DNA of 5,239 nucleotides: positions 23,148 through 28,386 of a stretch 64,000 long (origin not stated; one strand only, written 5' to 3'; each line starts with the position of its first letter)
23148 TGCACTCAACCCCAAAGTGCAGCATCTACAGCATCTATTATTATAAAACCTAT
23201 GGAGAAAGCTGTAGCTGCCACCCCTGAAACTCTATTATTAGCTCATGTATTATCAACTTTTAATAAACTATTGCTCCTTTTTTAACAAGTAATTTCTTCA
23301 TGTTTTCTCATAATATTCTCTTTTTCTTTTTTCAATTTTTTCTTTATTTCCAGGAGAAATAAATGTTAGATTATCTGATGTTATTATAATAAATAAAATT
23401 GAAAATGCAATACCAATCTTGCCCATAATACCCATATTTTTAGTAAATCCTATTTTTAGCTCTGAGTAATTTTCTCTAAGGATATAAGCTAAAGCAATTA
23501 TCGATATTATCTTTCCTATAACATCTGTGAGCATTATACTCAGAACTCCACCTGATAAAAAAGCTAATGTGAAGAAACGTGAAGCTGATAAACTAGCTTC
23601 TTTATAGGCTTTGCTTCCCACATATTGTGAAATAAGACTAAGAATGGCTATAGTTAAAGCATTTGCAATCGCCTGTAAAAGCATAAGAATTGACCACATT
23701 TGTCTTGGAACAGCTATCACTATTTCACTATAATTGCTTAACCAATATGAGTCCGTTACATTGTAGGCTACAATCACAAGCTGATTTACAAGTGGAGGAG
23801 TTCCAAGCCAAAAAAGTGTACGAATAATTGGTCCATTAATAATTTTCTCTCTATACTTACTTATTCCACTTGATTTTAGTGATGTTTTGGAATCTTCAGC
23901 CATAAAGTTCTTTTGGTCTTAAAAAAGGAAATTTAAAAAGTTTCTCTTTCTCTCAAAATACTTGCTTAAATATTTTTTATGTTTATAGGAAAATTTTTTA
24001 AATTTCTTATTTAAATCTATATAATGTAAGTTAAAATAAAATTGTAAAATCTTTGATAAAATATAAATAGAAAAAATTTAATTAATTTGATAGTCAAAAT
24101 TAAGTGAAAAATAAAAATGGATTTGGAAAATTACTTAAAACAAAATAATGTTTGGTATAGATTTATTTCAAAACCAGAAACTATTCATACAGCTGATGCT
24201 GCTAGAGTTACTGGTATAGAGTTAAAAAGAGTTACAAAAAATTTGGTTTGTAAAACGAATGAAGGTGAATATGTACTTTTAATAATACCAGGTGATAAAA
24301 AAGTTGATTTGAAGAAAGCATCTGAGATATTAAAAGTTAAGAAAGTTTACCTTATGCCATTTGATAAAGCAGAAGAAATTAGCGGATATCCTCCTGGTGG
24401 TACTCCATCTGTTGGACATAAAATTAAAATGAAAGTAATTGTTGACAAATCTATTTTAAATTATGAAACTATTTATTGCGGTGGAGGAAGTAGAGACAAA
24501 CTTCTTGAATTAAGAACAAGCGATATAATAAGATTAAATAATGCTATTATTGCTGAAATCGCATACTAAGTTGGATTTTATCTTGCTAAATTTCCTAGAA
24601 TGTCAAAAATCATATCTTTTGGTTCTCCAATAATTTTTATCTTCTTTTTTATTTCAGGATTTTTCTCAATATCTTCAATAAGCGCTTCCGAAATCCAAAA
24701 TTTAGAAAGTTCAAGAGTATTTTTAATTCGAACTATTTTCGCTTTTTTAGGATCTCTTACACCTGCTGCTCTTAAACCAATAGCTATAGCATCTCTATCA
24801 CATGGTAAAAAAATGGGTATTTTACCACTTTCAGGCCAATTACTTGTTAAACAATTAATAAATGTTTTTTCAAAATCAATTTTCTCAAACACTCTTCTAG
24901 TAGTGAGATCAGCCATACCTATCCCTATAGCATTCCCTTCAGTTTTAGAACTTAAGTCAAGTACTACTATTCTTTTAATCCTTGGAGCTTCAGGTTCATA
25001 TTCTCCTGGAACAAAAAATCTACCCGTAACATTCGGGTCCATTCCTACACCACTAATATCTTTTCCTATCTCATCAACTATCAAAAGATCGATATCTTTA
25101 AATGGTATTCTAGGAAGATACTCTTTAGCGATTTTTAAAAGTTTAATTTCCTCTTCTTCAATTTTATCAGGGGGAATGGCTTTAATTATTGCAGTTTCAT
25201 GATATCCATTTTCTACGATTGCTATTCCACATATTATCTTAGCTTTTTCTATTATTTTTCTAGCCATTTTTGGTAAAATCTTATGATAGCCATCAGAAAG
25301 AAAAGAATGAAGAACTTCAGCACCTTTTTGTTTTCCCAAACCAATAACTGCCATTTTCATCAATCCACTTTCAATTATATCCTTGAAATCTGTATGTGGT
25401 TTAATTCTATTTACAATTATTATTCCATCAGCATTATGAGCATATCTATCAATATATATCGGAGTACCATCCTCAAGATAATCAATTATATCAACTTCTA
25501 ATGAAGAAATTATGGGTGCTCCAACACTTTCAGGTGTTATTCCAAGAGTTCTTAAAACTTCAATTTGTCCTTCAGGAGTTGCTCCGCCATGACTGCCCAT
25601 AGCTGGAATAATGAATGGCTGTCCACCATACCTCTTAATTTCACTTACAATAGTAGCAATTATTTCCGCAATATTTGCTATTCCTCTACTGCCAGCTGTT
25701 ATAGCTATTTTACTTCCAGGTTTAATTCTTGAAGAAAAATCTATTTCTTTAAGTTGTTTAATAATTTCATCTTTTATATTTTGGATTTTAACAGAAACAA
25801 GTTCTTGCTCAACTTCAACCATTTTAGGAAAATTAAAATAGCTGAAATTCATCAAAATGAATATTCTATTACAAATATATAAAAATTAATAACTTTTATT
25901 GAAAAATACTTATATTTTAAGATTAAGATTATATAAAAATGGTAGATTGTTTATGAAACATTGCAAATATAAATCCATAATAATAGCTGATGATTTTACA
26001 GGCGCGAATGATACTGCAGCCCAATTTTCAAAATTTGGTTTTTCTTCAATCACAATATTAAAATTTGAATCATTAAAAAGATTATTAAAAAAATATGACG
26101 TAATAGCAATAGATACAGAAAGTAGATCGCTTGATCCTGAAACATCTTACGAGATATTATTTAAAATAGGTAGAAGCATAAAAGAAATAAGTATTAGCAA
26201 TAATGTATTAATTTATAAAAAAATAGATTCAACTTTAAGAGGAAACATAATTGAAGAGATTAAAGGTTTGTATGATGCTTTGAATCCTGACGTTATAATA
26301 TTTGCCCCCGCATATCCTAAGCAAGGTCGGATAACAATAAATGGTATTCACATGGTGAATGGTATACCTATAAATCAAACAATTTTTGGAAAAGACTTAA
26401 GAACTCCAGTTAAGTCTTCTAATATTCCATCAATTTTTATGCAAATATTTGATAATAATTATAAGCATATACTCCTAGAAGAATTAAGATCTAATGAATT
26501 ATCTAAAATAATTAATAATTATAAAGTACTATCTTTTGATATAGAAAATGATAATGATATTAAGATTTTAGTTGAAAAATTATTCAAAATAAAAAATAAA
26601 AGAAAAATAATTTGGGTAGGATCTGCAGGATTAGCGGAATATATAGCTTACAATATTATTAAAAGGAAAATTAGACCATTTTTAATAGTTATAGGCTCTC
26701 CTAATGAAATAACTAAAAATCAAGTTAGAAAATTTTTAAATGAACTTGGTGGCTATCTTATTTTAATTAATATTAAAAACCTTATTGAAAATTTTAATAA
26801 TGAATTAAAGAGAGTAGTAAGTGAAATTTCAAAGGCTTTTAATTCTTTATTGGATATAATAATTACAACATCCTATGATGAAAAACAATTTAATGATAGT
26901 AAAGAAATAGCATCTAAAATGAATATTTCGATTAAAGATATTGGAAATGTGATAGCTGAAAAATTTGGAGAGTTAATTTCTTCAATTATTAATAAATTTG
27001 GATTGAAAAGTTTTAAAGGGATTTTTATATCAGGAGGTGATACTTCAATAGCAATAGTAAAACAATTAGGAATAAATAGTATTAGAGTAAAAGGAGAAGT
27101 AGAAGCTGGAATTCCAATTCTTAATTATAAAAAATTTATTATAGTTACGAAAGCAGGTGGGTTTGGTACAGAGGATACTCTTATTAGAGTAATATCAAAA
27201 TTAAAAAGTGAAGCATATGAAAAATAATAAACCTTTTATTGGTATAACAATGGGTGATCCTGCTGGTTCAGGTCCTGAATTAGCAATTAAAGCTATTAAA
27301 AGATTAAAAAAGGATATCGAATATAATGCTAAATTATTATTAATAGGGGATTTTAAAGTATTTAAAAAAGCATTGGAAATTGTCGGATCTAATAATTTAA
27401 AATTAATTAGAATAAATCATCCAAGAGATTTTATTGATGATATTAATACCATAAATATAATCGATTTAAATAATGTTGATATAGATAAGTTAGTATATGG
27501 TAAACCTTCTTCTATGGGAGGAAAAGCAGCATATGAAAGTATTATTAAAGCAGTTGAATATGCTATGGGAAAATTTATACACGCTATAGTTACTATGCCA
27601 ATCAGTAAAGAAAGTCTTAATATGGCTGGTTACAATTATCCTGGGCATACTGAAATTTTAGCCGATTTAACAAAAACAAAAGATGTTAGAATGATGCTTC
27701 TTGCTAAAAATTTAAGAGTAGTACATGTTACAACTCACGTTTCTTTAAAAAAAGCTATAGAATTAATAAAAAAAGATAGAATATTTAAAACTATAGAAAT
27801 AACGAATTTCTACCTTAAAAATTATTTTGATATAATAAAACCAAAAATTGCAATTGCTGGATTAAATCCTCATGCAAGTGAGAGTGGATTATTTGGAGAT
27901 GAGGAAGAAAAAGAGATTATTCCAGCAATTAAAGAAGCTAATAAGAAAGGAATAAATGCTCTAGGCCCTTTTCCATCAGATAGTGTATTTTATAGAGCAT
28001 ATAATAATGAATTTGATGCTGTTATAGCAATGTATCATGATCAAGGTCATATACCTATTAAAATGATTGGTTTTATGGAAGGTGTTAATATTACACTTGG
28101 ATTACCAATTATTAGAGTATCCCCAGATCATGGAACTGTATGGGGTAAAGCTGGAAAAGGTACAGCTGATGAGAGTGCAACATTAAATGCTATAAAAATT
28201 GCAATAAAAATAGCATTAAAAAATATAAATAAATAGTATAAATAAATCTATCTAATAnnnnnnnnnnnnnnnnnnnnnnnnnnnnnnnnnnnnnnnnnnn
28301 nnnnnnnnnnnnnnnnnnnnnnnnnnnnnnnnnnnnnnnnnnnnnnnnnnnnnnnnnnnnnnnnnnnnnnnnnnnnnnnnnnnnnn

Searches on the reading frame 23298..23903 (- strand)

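Call 46: search_protein_families(library=pfam, proteins=[window:23298-23903:-], max_evalue=0.0001)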
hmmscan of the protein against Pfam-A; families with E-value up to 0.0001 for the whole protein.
window:23298-23903:- (201 aa): 1 family
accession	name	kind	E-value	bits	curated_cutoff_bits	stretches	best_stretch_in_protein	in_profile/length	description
PF01554.23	MatE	-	2.4e-10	40.8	24.9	1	37-136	2-101/161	MatE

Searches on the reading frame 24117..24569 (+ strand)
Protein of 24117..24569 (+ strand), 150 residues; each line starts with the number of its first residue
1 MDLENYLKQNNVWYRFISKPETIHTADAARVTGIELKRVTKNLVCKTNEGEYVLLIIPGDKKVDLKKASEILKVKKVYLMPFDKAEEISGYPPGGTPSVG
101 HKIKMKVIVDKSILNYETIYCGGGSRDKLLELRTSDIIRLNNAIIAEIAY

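Call 64: search_protein_families(library=pfam, proteins=[window:24117-24569:+], max_evalue=0.001)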
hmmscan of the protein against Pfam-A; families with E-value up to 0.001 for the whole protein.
window:24117-24569:+ (150 aa): 1 family
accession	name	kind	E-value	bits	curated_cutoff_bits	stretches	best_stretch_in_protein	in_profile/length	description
PF04073.20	tRNA_edit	-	2.7e-29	102.2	25.5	1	24-140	6-123/123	Aminoacyl-tRNA editing domain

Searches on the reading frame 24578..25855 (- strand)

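Call 46: search_protein_families(library=pfam, proteins=[window:24578-25855:-], max_evalue=0.0001)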
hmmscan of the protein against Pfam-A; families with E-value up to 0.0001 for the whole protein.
window:24578-25855:- (425 aa): 1 family
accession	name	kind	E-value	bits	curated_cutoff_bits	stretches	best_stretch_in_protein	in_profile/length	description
PF09861.14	Lar_N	-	1.3e-05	24.9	23.3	1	25-155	32-167/204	Lactate racemase N-terminal domain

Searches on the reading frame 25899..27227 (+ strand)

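Call 46: search_protein_families(library=pfam, proteins=[window:25899-27227:+], max_evalue=0.0001)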
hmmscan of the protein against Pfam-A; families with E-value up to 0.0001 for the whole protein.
window:25899-27227:+ (442 aa): 2 families
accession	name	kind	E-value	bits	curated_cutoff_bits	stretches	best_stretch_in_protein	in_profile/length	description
PF07005.16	SBD_N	-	2.7e-51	175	25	1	27-248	2-229/230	Sugar-binding N-terminal domain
PF17042.10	NBD_C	-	8.5e-30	104.9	28.3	1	262-428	1-168/168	Nucleotide-binding C-terminal domain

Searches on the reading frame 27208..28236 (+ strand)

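Call 46: search_protein_families(library=pfam, proteins=[window:27208-28236:+], max_evalue=0.0001)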
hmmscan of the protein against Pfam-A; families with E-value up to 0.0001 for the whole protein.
window:27208-28236:+ (342 aa): 1 family
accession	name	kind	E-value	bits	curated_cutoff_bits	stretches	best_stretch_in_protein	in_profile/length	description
PF04166.17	PdxA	-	6.4e-106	354.4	27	1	42-332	4-286/286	Pyridoxal phosphate biosynthetic protein PdxA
